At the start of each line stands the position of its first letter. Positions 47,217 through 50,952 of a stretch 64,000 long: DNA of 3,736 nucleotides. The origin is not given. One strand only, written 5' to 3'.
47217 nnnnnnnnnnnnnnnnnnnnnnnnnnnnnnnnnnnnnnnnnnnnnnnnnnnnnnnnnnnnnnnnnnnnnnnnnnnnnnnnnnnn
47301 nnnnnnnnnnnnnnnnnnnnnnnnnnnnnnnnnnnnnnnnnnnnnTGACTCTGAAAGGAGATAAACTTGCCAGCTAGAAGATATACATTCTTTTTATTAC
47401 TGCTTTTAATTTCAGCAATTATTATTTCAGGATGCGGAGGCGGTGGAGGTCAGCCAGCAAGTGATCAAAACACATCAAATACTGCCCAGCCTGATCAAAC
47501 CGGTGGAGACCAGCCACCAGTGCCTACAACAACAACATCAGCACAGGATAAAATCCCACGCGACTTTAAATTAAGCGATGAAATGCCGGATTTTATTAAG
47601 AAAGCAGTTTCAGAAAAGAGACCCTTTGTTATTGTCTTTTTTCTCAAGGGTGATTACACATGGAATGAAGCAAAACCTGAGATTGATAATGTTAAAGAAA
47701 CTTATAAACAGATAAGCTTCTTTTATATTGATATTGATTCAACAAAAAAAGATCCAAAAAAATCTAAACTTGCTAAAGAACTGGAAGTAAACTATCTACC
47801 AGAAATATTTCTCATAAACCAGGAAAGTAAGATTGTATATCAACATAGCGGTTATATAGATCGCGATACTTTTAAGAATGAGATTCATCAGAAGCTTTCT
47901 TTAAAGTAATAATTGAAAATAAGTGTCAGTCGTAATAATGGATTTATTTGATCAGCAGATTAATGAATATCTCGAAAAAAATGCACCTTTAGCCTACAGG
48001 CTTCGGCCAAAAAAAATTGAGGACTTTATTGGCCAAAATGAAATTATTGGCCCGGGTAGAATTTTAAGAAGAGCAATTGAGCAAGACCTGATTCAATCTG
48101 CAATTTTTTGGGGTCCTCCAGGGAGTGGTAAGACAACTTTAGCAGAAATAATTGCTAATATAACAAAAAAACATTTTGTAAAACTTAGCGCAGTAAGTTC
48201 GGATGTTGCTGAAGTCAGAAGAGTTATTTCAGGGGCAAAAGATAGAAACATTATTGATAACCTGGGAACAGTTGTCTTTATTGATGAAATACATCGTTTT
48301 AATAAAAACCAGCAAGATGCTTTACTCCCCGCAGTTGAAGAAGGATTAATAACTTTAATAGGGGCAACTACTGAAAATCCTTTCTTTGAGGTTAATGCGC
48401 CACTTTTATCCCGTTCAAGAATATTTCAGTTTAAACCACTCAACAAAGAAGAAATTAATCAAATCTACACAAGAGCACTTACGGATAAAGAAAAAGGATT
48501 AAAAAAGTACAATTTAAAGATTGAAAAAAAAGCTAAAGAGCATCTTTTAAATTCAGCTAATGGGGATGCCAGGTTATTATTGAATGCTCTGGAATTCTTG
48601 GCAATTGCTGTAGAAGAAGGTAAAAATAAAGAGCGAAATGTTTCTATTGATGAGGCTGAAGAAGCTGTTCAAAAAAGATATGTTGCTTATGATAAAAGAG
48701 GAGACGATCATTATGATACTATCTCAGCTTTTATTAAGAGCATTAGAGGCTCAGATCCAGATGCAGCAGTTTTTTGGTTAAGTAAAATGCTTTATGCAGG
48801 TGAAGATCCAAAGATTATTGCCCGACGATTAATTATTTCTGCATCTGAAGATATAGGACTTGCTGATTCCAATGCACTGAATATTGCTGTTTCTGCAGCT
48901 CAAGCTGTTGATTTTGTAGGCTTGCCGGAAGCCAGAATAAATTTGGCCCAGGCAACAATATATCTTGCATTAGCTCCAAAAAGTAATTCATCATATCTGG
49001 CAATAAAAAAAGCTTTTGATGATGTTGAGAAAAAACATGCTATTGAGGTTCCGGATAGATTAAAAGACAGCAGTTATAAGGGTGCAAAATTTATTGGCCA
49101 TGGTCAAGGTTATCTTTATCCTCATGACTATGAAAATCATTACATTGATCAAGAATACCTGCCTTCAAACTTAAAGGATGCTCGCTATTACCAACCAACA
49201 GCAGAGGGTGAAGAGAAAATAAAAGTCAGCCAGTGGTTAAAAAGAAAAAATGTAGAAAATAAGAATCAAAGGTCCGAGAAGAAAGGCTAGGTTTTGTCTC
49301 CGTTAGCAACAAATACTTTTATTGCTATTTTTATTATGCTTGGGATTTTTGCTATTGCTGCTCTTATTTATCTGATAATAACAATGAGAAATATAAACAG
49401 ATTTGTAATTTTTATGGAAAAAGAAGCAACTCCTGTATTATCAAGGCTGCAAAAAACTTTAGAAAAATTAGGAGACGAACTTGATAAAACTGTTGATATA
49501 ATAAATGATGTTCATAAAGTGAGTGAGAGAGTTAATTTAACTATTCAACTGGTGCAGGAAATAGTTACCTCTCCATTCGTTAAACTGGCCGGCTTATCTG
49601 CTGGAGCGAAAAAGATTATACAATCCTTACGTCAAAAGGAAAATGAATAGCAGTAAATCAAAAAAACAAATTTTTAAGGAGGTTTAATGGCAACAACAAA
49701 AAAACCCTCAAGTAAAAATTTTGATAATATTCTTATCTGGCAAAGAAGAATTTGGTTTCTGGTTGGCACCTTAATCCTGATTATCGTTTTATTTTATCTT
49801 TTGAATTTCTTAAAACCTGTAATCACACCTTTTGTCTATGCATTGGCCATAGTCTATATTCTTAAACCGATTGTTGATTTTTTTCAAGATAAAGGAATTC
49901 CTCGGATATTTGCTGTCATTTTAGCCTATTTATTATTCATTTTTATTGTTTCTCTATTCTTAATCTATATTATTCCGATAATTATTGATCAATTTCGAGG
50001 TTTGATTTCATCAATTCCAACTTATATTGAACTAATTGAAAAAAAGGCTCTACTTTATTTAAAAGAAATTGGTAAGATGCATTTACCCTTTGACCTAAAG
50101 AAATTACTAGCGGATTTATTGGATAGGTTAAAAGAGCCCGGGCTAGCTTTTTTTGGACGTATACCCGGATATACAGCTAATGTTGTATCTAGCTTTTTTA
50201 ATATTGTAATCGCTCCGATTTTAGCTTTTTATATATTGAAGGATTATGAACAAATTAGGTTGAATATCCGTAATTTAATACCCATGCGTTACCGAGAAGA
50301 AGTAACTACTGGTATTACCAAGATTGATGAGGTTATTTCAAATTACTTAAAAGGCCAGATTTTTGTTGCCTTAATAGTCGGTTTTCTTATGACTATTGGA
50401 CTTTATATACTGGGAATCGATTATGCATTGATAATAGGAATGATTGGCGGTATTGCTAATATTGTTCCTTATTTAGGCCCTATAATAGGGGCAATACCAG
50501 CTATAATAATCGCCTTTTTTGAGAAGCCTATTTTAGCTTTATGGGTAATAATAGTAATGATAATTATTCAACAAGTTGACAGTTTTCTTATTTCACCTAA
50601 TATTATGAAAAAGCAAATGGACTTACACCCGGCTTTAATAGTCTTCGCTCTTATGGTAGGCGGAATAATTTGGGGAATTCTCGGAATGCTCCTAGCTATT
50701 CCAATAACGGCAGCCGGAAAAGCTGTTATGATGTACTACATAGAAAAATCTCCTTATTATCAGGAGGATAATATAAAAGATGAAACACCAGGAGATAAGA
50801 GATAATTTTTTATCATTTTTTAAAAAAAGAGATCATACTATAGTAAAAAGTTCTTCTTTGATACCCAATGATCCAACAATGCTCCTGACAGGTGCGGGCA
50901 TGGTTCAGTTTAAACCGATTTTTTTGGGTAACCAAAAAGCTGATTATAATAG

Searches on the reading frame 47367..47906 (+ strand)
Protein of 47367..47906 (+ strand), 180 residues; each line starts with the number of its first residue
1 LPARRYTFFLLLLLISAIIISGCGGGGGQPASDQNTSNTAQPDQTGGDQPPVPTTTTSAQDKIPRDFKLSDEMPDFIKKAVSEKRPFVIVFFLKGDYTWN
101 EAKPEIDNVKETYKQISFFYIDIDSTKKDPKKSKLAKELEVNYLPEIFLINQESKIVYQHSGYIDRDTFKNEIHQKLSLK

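Call 17: search_protein_families(library=pfam, proteins=[window:47367-47906:+], max_evalue=0.01)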
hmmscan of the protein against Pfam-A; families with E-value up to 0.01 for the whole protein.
window:47367-47906:+ (180 aa): 2 families
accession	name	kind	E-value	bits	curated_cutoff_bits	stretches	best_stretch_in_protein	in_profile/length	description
PF13098.12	Thioredoxin_2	-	4.7e-06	27.3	27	1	85-171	6-102/104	Thioredoxin-like domain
PF00085.26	Thioredoxin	-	0.00024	21.5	23.5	1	99-174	33-102/103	Thioredoxin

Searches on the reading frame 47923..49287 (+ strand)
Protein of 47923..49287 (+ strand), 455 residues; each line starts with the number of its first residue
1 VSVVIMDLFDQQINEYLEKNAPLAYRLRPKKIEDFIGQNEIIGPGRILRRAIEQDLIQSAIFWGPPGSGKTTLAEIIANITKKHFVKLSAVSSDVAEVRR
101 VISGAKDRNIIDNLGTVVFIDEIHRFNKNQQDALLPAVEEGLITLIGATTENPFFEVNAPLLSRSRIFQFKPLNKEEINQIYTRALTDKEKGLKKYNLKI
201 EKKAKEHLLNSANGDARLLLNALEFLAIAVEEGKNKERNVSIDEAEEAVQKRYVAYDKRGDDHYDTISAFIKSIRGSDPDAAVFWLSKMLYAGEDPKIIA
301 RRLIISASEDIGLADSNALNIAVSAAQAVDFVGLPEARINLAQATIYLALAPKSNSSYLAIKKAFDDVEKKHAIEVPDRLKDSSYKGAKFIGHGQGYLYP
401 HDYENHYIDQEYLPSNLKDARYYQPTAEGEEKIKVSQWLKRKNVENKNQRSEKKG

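Call 17: search_protein_families(library=pfam, proteins=[window:47923-49287:+], max_evalue=0.01)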
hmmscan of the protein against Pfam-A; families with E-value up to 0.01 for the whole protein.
window:47923-49287:+ (455 aa): 17 families
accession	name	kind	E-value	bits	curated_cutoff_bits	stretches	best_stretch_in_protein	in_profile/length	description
PF12002.13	MgsA_C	-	2.1e-69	233.1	27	1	276-438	1-162/167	MgsA AAA+ ATPase C terminal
PF16193.11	AAA_assoc_2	-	1.4e-26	92.9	34.3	1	195-275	2-81/81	AAA C-terminal domain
PF00004.35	AAA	-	1.1e-17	65.1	21.2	1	61-169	2-127/131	ATPase family associated with various cellular activities (AAA)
PF05496.18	RuvB_N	-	1.2e-15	58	27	1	27-146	1-116/159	Holliday junction DNA helicase RuvB P-loop domain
PF07728.20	AAA_5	-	1.5e-06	28.7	22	1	61-146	3-98/139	AAA domain (dynein-related subfamily)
PF07724.20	AAA_2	-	1e-05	26.1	27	1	57-144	3-105/166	AAA domain (Cdc48 subfamily)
PF13173.12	AAA_14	-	3.1e-05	24.4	27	1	62-178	7-128/129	AAA domain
PF01078.27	Mg_chelatase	-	3.9e-05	23.6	20.3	0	61-83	26-52/207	Magnesium chelatase, subunit ChlI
PF20720.3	nSTAND3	-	9.4e-05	22.6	27.2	1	60-118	20-79/155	Novel STAND NTPase 3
PF00158.32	Sigma54_activat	-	0.00013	22.1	20.2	1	113-152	92-131/168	Sigma-54 interaction domain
PF07726.17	AAA_3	-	0.00016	22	27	1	63-151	5-99/131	ATPase family associated with various cellular activities (AAA)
PF13238.12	AAA_18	-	0.0011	19.8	29.4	1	63-137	4-62/128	AAA domain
PF00910.28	RNA_helicase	-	0.0016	19.4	21.5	1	61-129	2-64/105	RNA helicase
PF13604.12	AAA_30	-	0.002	18.3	27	1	60-141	21-117/191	AAA domain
PF13401.12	AAA_22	-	0.0032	18.2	27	0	60-107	8-59/130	AAA domain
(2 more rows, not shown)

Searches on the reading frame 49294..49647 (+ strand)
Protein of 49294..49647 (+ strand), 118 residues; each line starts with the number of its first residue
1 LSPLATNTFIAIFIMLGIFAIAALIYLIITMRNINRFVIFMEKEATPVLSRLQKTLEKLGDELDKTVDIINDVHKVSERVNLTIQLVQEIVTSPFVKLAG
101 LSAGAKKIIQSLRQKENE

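Call 17: search_protein_families(library=pfam, proteins=[window:49294-49647:+], max_evalue=0.01)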
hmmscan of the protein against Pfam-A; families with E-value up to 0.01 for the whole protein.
window:49294-49647:+ (118 aa): 2 families
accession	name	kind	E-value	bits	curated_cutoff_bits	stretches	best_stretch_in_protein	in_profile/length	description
PF06103.16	DUF948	-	2.4e-06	28.1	37.2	1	13-90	10-80/89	Bacterial protein of unknown function (DUF948)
PF01594.21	AI-2E_transport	-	0.0065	16.1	34.3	1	7-101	48-139/327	AI-2E family transporter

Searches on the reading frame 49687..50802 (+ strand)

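Call 17: search_protein_families(library=pfam, proteins=[window:49687-50802:+], max_evalue=0.01)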
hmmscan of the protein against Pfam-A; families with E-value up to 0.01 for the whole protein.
window:49687-50802:+ (372 aa): 1 family
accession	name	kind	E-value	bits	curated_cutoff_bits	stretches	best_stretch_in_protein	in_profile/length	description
PF01594.21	AI-2E_transport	-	3.2e-71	240.6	34.3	1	28-351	4-326/327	AI-2E family transporter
